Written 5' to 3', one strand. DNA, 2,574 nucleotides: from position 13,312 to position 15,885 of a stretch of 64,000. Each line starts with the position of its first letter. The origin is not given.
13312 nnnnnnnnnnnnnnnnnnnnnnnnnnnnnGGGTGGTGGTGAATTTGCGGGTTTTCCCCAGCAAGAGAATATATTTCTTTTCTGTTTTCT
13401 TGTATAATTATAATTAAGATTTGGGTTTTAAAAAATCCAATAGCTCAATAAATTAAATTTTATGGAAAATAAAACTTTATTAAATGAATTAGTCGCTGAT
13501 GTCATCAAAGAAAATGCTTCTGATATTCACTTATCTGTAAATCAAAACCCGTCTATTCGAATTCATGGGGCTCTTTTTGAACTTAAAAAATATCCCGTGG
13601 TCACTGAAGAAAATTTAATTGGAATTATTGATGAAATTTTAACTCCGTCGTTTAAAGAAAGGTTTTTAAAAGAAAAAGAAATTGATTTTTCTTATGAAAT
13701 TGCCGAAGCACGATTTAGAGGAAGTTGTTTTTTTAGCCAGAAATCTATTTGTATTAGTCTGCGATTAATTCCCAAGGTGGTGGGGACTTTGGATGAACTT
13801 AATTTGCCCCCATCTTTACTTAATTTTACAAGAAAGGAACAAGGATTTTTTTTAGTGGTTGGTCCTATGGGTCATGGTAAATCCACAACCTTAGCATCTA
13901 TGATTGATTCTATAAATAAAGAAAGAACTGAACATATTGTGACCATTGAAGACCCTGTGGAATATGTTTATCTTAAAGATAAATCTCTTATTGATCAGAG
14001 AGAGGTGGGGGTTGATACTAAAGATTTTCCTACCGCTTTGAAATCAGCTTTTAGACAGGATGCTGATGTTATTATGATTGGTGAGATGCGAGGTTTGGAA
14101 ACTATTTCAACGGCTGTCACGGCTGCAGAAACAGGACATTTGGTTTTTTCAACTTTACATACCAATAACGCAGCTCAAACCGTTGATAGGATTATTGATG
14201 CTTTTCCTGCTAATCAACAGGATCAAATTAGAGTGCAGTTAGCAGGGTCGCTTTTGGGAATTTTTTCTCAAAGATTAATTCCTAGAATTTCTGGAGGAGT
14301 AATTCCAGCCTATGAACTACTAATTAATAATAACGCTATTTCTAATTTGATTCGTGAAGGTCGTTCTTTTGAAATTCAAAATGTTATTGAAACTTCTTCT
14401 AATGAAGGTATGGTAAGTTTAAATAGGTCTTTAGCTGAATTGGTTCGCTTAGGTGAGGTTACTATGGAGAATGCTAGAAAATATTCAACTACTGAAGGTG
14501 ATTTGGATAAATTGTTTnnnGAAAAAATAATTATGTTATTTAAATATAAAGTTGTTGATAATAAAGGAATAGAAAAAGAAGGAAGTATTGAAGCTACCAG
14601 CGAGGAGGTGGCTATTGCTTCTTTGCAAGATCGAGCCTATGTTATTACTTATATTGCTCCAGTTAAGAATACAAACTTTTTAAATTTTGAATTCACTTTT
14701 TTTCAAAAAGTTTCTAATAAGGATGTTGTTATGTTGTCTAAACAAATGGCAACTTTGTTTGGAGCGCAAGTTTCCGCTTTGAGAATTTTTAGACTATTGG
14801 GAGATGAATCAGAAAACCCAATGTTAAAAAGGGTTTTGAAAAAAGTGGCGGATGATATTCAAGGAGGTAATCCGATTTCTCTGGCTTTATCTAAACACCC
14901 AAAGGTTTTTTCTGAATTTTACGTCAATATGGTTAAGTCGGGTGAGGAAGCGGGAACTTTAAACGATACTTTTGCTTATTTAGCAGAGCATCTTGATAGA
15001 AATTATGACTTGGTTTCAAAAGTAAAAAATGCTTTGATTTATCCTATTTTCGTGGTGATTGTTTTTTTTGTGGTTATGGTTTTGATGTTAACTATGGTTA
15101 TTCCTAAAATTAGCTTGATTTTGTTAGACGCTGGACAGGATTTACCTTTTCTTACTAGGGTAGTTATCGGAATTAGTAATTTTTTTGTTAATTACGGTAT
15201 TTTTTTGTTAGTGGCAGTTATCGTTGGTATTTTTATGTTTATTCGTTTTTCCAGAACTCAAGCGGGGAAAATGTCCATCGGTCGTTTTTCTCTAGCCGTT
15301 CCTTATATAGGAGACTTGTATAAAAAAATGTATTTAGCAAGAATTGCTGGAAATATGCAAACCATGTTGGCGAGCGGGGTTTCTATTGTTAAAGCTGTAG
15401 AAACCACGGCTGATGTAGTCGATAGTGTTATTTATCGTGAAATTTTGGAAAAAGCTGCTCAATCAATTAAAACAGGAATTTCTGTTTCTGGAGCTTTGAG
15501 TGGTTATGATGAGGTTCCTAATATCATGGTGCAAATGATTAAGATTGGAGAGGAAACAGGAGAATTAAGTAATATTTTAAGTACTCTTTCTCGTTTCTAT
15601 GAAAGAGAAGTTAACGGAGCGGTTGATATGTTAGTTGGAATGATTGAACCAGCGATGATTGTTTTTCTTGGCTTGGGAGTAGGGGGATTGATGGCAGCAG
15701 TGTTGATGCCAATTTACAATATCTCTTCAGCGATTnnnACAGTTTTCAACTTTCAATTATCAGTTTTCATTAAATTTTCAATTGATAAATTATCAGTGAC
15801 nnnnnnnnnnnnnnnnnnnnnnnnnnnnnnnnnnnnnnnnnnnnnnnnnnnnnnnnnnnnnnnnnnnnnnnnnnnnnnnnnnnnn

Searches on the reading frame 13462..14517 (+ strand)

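Call 24: search_protein_families(library=pfam, proteins=[window:13462-14517:+], max_evalue=0.001)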
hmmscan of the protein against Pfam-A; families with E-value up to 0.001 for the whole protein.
window:13462-14517:+ (352 aa): 2 families
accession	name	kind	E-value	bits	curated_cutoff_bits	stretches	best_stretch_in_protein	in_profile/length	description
PF00437.27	T2SSE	-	2.8e-47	161.6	24.9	1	5-276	10-281/370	Type II/IV secretion system protein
PF13401.12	AAA_22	-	0.00074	20.3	27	0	125-175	3-45/130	AAA domain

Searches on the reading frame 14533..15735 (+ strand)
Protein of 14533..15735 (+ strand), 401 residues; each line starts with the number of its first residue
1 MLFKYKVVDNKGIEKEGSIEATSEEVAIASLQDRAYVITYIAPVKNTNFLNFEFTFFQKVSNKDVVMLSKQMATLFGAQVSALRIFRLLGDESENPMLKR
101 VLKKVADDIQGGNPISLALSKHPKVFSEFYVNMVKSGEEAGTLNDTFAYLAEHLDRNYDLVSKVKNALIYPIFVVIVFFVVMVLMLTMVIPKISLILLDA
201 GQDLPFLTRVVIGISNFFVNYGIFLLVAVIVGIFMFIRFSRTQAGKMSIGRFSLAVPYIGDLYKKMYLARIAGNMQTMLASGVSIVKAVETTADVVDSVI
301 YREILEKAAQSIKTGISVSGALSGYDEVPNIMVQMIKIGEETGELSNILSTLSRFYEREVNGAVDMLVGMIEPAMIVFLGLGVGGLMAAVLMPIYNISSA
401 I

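Call 24: search_protein_families(library=pfam, proteins=[window:14533-15735:+], max_evalue=0.001)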
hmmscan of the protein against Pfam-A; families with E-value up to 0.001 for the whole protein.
window:14533-15735:+ (401 aa): 1 family
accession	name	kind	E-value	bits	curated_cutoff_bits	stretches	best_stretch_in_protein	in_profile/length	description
PF00482.28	T2SSF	-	1.9e-53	180.1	25.2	2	69-191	2-125/125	Type II secretion system (T2SS), protein F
